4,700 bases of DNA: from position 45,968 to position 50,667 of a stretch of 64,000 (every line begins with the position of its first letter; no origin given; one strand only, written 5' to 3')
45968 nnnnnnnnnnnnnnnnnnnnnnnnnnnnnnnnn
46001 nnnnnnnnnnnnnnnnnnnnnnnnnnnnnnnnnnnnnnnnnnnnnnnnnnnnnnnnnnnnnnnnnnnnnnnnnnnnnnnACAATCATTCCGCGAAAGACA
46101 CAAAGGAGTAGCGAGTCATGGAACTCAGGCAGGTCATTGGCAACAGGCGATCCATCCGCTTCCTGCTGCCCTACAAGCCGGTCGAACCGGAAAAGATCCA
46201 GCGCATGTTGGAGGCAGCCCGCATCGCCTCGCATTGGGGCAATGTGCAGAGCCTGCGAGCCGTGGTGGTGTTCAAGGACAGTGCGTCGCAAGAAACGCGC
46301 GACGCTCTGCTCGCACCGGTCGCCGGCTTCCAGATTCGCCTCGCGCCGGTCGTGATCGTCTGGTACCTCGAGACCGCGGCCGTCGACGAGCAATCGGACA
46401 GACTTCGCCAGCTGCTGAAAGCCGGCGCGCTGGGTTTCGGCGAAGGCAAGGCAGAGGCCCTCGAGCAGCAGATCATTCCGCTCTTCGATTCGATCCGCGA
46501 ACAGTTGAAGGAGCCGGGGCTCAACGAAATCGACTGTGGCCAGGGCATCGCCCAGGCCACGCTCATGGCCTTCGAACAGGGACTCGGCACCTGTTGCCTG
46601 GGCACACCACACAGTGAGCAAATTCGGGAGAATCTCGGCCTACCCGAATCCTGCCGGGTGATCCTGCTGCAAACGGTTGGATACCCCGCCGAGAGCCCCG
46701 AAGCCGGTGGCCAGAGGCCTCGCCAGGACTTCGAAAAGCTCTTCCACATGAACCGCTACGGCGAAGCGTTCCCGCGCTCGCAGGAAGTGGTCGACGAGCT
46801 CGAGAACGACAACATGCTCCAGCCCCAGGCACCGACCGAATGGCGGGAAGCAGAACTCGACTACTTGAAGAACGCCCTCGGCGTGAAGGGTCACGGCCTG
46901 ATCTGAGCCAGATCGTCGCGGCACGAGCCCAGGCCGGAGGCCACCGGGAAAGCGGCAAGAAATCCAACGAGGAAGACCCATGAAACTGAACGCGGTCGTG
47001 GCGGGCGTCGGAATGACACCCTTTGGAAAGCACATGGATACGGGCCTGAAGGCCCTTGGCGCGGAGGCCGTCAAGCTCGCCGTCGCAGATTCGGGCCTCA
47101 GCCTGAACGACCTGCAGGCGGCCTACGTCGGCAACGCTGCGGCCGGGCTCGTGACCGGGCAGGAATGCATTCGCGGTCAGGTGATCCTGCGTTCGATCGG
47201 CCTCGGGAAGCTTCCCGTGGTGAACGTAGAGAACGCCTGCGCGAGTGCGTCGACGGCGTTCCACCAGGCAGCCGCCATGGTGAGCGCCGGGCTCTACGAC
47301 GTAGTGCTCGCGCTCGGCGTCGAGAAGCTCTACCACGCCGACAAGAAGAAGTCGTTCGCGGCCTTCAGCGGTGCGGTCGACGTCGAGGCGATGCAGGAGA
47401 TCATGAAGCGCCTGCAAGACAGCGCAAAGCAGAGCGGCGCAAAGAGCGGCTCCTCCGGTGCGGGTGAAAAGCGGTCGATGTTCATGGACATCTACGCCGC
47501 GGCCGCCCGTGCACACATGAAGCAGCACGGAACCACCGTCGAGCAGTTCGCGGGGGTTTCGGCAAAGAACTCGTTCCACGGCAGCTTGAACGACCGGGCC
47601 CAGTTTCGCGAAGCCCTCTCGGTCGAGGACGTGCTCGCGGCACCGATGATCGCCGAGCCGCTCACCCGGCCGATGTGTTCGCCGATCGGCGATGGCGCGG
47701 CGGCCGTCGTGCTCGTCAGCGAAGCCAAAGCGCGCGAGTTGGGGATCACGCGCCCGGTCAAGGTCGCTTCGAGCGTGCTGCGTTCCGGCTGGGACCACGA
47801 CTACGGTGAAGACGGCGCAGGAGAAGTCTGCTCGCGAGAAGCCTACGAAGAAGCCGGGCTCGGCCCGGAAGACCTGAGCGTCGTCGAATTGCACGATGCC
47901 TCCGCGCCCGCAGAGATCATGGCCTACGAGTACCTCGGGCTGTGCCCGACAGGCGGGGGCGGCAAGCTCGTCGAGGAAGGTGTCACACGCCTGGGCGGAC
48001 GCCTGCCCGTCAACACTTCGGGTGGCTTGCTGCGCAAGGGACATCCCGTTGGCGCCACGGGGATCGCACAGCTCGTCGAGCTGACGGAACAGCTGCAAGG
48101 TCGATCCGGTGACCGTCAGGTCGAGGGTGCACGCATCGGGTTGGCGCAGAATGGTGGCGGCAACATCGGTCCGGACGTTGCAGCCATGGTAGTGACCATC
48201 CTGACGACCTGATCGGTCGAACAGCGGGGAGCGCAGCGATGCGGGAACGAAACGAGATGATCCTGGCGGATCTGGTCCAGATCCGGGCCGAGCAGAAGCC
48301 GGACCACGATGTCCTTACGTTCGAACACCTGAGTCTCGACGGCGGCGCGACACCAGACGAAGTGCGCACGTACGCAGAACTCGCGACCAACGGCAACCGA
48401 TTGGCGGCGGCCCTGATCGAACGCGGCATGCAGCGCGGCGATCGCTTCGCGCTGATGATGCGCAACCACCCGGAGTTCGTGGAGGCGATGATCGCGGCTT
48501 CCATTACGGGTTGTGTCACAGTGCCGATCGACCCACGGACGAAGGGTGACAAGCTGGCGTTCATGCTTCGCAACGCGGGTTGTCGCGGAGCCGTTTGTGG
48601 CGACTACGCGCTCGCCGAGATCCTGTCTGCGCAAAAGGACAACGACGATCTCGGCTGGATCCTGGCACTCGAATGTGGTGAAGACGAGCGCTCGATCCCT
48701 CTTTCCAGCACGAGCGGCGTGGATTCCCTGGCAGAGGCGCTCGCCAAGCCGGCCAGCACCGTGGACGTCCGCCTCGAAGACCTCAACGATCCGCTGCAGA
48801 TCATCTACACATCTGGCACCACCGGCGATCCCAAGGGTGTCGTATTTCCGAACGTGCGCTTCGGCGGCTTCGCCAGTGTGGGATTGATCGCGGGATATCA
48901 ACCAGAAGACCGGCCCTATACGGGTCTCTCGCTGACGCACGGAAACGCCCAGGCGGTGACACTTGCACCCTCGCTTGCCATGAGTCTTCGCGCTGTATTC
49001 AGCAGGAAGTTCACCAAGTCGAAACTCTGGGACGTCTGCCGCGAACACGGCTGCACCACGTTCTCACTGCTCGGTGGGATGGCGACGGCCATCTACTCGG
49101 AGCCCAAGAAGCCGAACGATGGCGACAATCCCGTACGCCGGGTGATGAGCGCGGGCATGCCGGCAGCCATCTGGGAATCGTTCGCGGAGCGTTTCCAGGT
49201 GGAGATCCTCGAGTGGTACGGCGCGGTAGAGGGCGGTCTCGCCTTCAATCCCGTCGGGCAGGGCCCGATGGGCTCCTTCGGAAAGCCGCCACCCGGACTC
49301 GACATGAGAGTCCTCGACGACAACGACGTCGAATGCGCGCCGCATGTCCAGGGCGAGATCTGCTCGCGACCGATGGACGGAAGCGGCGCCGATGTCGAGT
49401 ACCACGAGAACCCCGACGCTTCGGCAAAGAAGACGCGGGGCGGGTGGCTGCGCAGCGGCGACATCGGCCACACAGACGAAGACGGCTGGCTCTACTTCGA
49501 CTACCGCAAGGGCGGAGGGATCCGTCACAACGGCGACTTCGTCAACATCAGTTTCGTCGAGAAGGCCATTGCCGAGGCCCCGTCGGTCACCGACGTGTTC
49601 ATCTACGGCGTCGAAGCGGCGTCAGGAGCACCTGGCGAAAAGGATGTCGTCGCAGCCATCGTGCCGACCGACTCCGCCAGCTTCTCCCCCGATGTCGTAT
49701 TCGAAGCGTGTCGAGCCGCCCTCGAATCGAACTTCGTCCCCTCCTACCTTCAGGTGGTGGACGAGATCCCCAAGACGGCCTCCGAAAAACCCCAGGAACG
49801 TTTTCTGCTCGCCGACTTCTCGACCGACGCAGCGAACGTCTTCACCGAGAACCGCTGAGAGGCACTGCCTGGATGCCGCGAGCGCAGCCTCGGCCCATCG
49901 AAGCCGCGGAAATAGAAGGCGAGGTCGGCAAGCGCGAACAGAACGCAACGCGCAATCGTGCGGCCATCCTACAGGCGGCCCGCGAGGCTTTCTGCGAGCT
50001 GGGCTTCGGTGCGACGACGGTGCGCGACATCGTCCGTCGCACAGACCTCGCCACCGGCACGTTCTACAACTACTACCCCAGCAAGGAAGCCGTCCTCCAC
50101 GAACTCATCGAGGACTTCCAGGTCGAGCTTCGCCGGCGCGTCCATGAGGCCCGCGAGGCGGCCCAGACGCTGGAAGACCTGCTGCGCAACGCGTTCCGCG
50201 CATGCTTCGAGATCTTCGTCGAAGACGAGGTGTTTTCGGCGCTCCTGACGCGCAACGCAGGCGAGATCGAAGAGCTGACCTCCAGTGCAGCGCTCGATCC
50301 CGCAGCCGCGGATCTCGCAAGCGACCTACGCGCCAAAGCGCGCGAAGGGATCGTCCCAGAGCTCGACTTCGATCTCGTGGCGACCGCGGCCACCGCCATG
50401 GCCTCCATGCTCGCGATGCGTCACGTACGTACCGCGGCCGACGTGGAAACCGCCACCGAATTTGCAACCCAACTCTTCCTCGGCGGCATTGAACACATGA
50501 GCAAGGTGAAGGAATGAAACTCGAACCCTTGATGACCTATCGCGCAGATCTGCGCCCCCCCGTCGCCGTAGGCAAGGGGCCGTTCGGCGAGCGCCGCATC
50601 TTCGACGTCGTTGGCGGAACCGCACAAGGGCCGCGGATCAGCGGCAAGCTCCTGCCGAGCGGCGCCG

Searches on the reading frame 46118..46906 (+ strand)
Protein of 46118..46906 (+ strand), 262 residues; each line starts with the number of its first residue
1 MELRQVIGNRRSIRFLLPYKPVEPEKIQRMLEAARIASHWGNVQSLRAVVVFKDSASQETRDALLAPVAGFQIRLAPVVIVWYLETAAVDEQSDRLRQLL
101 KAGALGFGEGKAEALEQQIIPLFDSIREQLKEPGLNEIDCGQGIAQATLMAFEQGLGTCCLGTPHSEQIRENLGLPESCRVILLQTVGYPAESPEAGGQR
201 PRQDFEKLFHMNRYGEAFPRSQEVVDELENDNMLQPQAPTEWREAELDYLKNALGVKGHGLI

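Call 19: search_protein_families(library=pfam, proteins=[window:46118-46906:+], max_evalue=0.0001)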
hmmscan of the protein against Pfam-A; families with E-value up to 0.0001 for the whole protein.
window:46118-46906:+ (262 aa): 1 family
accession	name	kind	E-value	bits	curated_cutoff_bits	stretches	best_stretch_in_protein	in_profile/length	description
PF00881.29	Nitroreductase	-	1.4e-18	68.1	23.5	1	8-189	2-167/167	Nitroreductase family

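Call 20: search_protein_families(library=ncbifam, proteins=[window:46118-46906:+], max_evalue=0.001)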
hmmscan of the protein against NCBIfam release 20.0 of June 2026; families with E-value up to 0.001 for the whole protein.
window:46118-46906:+ (262 aa): 4 families
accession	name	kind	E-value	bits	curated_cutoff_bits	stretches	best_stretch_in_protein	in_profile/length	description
NF008033.1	PRK10765.1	equivalog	1.8e-08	34.1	223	1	144-216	111-183/240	oxygen-insensitive NADPH nitroreductase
TIGR02476.1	BluB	equivalog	5.3e-08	32.5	150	0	3-57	9-62/205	5,6-dimethylbenzimidazole synthase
TIGR03553.1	F420_FbiB_CTERM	equivalog_domain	0.00057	19.7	249.55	0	146-203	128-188/194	F420 biosynthesis protein FbiB, C-terminal domain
NF003768.0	PRK05365.1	equivalog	0.00061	19.3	152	0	20-85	30-94/200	malonic semialdehyde reductase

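Call 30: search_solved_structures(query=window:46118-46906:+, max_evalue=0.001)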
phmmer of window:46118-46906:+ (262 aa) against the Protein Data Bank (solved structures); distinct sequences matched with E-value up to 0.001: 14.
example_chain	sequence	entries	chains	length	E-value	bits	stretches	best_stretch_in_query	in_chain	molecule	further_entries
4dn2_A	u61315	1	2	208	5.1e-17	65.6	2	141-214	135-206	Nitroreductase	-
8cqt_A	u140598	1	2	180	1.3e-13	54.4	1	129-214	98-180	Putative NADH dehydrogenase/NAD(P)H nitroreductase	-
4g8s_A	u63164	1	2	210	5.3e-13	52.5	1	3-54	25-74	Nitroreductase family protein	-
3g14_A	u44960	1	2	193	1.3e-11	47.9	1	139-222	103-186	Nitroreductase family protein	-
3eof_A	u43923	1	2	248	1.7e-09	40.9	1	149-214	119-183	Putative oxidoreductase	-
1nox_A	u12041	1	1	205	1.4e-07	34.7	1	9-194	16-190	NADH OXIDASE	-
5hdj_A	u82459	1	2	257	1.3e-06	31.5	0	138-215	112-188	NfrA1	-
5uu6_A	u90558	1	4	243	1.4e-05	28.2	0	138-217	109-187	NADPH-flavin oxidoreductase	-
2r01_A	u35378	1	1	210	5e-05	26.3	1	138-206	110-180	Nitroreductase family protein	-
2b67_A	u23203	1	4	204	0.0001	25.3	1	19-201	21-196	COG0778: Nitroreductase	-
3ge6_A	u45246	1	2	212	0.00011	25.2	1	4-192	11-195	Nitroreductase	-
3h4o_A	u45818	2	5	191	0.00011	25.2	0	20-54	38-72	NITROREDUCTASE FAMILY PROTEIN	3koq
1bkj_A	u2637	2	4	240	0.00016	24.7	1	138-217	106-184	NADPH-FLAVIN OXIDOREDUCTASE | FLAVIN REDUCTASE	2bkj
9exv_A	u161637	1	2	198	0.00072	22.5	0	145-215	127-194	Nitroreductase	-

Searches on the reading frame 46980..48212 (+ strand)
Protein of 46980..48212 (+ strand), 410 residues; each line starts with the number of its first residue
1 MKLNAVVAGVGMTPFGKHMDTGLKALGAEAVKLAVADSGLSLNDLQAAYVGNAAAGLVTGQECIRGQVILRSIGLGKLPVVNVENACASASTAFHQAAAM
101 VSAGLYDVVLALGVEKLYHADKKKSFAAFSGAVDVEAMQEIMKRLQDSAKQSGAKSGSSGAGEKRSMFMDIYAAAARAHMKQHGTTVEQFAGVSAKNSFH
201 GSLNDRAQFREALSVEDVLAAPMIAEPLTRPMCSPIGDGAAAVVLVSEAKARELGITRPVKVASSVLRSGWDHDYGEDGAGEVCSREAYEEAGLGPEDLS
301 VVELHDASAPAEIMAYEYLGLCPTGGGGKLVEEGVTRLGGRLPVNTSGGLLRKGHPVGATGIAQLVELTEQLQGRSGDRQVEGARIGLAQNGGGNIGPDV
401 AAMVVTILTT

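Call 19: search_protein_families(library=pfam, proteins=[window:46980-48212:+], max_evalue=0.0001)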
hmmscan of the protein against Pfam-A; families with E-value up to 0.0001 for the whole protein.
window:46980-48212:+ (410 aa): 5 families
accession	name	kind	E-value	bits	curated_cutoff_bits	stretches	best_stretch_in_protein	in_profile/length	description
PF22691.2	Thiolase_C_1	-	9e-37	126.4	28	1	282-397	21-135/144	Thiolase C-terminal domain-like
PF00108.29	Thiolase_N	-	1e-18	68.1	26.4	1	6-248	2-259/260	Thiolase, N-terminal domain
PF02803.24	Thiolase_C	-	4.8e-09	36.3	27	1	285-390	28-115/123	Thiolase, C-terminal domain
PF08545.16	ACP_syn_III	-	4.9e-07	30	24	0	83-119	3-39/80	3-Oxoacyl-[acyl-carrier-protein (ACP)] synthase III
PF00109.32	ketoacyl-synt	-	5.1e-05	23.4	20.8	1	79-129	166-216/252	Beta-ketoacyl synthase, N-terminal domain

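Call 29: search_solved_structures(query=window:46980-48212:+, max_evalue=1e-10)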
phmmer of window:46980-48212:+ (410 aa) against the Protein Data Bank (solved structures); distinct sequences matched with E-value up to 1e-10: 26.
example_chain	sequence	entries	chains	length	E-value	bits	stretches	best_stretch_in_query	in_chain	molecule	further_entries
7pxp_C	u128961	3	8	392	4.5e-65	223.9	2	171-406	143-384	Benzoylsuccinyl-CoA thiolase subunit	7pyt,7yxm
6hsj_A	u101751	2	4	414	5e-62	213.9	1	5-393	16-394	SCP2-thiolase (type-1)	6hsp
6hrv_A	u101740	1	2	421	5.4e-62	213.8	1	5-393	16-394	SCP2-thiolase (type-1)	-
7yvy_A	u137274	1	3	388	2.5e-59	205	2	167-401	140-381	Acetyl-CoA acetyltransferase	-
6esq_A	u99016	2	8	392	2.7e-51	178.5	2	167-397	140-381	acetoacetyl-CoA thiolase | Acetyl-CoA acetyltransferase thiolase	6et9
4yzo_A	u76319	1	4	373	1e-41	147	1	171-394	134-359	Putative acyl-CoA acyltransferase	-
4bia_A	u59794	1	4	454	2.4e-36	129.3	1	225-405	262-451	3-KETOACYL-COA THIOLASE, PUTATIVE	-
4bi9_A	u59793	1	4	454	7.4e-36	127.7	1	225-405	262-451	3-KETOACYL-COA THIOLASE, PUTATIVE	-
3zbg_A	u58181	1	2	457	1.9e-29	106.6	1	75-403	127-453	3-KETOACYL-COA THIOLASE-LIKE PROTEIN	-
3zbk_A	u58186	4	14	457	4.2e-28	102.2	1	75-403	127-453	3-KETOACYL-COA THIOLASE-LIKE PROTEIN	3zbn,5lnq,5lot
3zbl_A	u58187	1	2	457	4.9e-28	102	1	75-403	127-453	3-KETOACYL-COA THIOLASE-LIKE PROTEIN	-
5m3k_C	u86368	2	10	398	3.1e-26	96.1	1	283-396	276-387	2,4-diacetylphloroglucinol biosynthesis protein PhlC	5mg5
6ok1_A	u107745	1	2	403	1.2e-25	94.1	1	5-370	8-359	Lipid-transfer protein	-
9skh_I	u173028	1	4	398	2.1e-25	93.3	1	283-397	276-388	2,4-diacetylphloroglucinol biosynthesis protein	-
9skm_I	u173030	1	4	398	4.7e-24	88.9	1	283-397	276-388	2,4-diacetylphloroglucinol biosynthesis protein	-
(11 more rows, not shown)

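Call 53: search_protein_families(library=ncbifam, proteins=[window:46980-48212:+], max_evalue=0.00001)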
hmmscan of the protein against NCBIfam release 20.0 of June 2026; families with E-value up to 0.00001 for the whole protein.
window:46980-48212:+ (410 aa): 46 families (the best 25 are shown)
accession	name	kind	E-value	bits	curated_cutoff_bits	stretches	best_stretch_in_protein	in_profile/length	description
NF006102.0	PRK08256.1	subfamily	1.4e-95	320.7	436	1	3-407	3-389/394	lipid-transfer protein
NF004720.0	PRK06064.1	subfamily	9e-95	317.7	420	2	163-397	138-377/389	thiolase domain-containing protein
NF053570.1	AcCoTHIOL_METTL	equivalog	4.8e-81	272.6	600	1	6-397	5-374/385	acetyl-CoA acetyltransferase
NF004810.0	PRK06157.1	equivalog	7.7e-75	252.5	403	2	124-404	98-393/400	acetyl-CoA acetyltransferase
NF053628.1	BnzsclthlBbsBGT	equivalog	5.3e-73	246.1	750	2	168-407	139-384/389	benzoylsuccinyl-CoA thiolase subunit BbsB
NF009228.0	PRK12578.1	subfamily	1.6e-70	237.7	485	2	167-394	142-375/387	thiolase domain-containing protein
NF005704.0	PRK07516.1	subfamily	7.1e-69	232.6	412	2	160-395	135-376/389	thiolase domain-containing protein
NF004715.0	PRK06059.1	equivalog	4.6e-68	230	424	3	285-393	279-387/399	lipid-transfer protein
NF004982.0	PRK06365.1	equivalog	8.5e-53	179.9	695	3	280-394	294-416/430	thiolase domain-containing protein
NF004936.0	PRK06289.1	equivalog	2.5e-49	168.1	375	2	286-404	283-401/405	acetyl-CoA acetyltransferase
NF004811.0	PRK06158.1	subfamily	1.3e-48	165.9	421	1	5-406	10-380/384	acetyl-CoA acetyltransferase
NF006010.0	PRK08142.1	subfamily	3.2e-46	157.8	462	1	2-405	4-383/388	thiolase domain-containing protein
NF006180.0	PRK08313.1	subfamily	8.4e-46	156.5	514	1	4-395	5-373/389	thiolase domain-containing protein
NF005892.0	PRK07855.1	subfamily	2.7e-38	131.9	469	1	4-386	7-371/390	lipid-transfer protein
NF004721.0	PRK06065.1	equivalog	1.8e-34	119.2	455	1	169-393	150-380/393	thiolase domain-containing protein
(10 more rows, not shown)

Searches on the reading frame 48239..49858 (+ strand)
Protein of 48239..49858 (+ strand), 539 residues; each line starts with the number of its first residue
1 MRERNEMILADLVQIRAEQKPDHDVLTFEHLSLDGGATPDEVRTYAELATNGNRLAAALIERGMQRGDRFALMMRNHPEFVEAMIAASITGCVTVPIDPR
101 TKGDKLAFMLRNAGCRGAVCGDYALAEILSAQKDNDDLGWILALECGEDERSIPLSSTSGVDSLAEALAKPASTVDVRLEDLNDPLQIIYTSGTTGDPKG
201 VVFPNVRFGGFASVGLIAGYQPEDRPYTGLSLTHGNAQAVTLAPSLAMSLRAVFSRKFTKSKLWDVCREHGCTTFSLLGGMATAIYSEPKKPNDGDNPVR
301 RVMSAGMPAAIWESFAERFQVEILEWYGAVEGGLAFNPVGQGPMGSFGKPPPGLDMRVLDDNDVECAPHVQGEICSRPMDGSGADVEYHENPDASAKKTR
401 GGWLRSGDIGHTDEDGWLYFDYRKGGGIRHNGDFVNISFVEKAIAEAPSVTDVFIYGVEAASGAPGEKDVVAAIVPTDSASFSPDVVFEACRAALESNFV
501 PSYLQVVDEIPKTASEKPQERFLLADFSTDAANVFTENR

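Call 19: search_protein_families(library=pfam, proteins=[window:48239-49858:+], max_evalue=0.0001)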
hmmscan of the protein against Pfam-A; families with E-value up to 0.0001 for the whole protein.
window:48239-49858:+ (539 aa): 2 families
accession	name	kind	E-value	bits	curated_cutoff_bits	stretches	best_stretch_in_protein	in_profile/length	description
PF00501.34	AMP-binding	-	9.2e-57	193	29.9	1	15-377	3-375/384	AMP-binding enzyme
PF13193.12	AMP-binding_C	-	1.3e-07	32.9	24.5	1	440-517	2-76/76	AMP-binding enzyme C-terminal domain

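Call 28: search_solved_structures(query=window:48239-49858:+, max_evalue=1e-20)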
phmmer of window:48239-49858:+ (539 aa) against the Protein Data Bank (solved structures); distinct sequences matched with E-value up to 1e-20: 20.
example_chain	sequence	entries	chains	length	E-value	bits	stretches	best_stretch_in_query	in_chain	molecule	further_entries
9vzp_A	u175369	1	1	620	2.9e-34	121.4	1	40-340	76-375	Long-chain fatty acid transport protein 2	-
20zn_A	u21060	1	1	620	9.5e-34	119.8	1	40-340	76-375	Long-chain fatty acid transport protein 2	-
3r44_A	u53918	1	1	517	1.1e-33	119.6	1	40-525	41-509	fatty acyl CoA synthetase FADD13 (FATTY-ACYL-CoA SYNTHETASE)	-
8r2q_A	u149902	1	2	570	1.2e-31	112.9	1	43-517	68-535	Probable fatty-acid-CoA ligase FadD5 (Fatty-acid-CoA synthetase) (Fatty-acid-CoA synthase)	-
5buq_A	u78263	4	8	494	5.5e-28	100.7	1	161-518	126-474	2-succinylbenzoate--CoA ligase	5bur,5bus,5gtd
5ie0_A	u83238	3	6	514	1.1e-27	99.7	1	45-527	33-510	Oxalate--CoA ligase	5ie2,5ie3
8r2r_A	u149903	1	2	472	1.6e-27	99.2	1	43-449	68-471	Probable fatty-acid-CoA ligase FadD5 (Fatty-acid-CoA synthetase) (Fatty-acid-CoA synthase)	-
5x8f_A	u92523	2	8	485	4.5e-27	97.7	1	161-518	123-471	2-succinylbenzoate--CoA ligase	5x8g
5zrn_A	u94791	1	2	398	4.8e-27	97.6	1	40-421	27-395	Long-chain-fatty-acid--CoA ligase FadD13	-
3t5b_A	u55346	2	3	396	7.9e-27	96.9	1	40-420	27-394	PROBABLE CHAIN-FATTY-ACID-CoA LIGASE FADD13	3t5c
6qjz_A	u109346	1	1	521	9e-26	93.4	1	56-525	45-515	oxalyl CoA-synthetase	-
8aff_A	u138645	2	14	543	2.6e-25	91.9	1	65-532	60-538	Oxalate--CoA ligase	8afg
6k4c_A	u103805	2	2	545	3e-24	88.4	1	39-519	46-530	Ancestral luciferase AncLamp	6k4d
3wvn_A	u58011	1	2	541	9.5e-24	86.8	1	42-522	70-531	Non-ribosomal peptide synthetase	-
2v7b_A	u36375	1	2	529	3e-23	85.1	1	43-523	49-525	BENZOATE-COENZYME A LIGASE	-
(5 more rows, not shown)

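Call 53: search_protein_families(library=ncbifam, proteins=[window:48239-49858:+], max_evalue=0.00001)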
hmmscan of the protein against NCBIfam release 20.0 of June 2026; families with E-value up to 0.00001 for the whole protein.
window:48239-49858:+ (539 aa): 90 families (the best 25 are shown)
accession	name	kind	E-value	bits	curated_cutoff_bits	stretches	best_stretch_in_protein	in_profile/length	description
NF004808.0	PRK06155.1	equivalog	5.8e-81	272.4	722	1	5-523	19-518/542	ATP-dependent acyl-CoA ligase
NF004837.0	PRK06187.1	subfamily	3.2e-69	233.6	476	1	4-529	5-524/531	long-chain-fatty-acid--CoA ligase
NF006134.1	PRK08279.1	equivalog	3.6e-61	207.5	625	1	4-520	41-560/605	long-chain-acyl-CoA synthetase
NF005947.1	PRK08008.1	equivalog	1.2e-56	192.4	651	1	15-521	15-515/518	crotonobetaine/carnitine-CoA ligase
NF005897.1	PRK07867.1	exception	5.3e-54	183.7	850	1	39-527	21-485/496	long-chain-fatty-acid--CoA ligase FadD17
NF006182.0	PRK08316.1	subfamily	6.2e-52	176.8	663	1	4-529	8-519/523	fatty acyl-CoA synthetase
NF004511.1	PRK05852.1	equivalog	2.5e-47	161.7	650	1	10-515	2-492/505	FadD7 family fatty acid--CoA ligase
NF052587.1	SterCoASynCasI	equivalog_domain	6.1e-47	160.3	900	1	69-526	54-507/550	steroid-22-oyl-CoA synthetase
NF038342.1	FACL_FadD6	exception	4.9e-43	147.3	975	2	40-336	63-344/584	long-chain-acyl-CoA synthetase FadD6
NF009927.1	PRK13388.1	exception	2.7e-42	145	800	1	43-527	26-502/523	fatty-acid--CoA ligase FadD1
NF009071.0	PRK12406.1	subfamily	1.3e-40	139.3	701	1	41-526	11-501/510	acyl-CoA synthetase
NF004797.0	PRK06145.1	equivalog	1.3e-39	135.9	850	1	41-529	26-497/499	acyl-CoA synthetase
NF005857.1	PRK07786.1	exception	2e-39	135.5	733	1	43-517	35-502/513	fatty-acid--CoA ligase FadD5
NF005676.0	PRK07470.1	equivalog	2.9e-39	135.1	774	1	40-520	43-522/544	acyl-CoA synthetase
NF004114.0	PRK05605.1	equivalog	8.6e-39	133.3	766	2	172-513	210-555/575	long-chain-fatty-acid--CoA ligase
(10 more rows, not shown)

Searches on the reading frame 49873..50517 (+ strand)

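Call 53: search_protein_families(library=ncbifam, proteins=[window:49873-50517:+], max_evalue=0.00001)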
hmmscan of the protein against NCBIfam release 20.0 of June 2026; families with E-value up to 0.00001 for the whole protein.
window:49873-50517:+ (214 aa): 14 families
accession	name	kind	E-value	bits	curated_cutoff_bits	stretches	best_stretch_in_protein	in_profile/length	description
NF041196.1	ScbR_bind_reg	equivalog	2.2e-12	47.5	150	1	25-168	4-149/191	ScbR family autoregulator-binding transcription factor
NF051457.1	acryl_TF_AcuR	equivalog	4.9e-09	35.8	247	1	19-92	9-82/204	acrylate utilization transcriptional regulator AcuR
TIGR03384.1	betaine_BetI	equivalog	1.9e-08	34.2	201.3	1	28-193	9-176/189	choline-binding transcriptional repressor BetI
TIGR03968.1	mycofact_TetR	equivalog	3.3e-08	33.3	224.9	1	25-108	7-89/190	mycofactocin system transcriptional regulator MftR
NF050111.1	TransRegSACE7040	equivalog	3.4e-08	33.6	250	1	28-106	2-84/186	SACE_7040 family transcriptional regulator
NF053878.1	FATransRegFadRBac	equivalog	3.4e-08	33.5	200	1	30-120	6-96/190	fatty acid metabolism transcriptional regulator FadR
NF001978.0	PRK00767.1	equivalog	2.1e-07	30.9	118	1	29-188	11-171/197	transcriptional regulator BetI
NF011584.0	PRK15008.1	equivalog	2.6e-07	30.7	230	1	16-76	7-67/212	HTH-type transcriptional regulator RutR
NF053731.1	TransRegFasRMycb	equivalog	1.2e-06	28.5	330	1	27-120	11-103/199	HTH-type transcriptional activator FasR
TIGR03613.1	RutR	equivalog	2.7e-06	27.4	368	1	20-104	1-88/202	pyrimidine utilization regulatory protein R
NF051852.1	efflux_TF_MtrR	exception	3.9e-06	26.8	280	1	21-123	4-107/205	multidrug efflux system transcriptional repressor MtrR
NF033703.1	transcr_KstR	equivalog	5.9e-06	26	280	1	27-202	6-183/185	cholesterol catabolism transcriptional regulator KstR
NF058643.1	TranRegCurRPseudo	equivalog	6.6e-06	25.9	300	1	27-198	7-188/193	TetR family transcriptional repressor CurR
NF037937.1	septum_RefZ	equivalog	7.3e-06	26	180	0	30-114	2-88/195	forespore capture DNA-binding protein RefZ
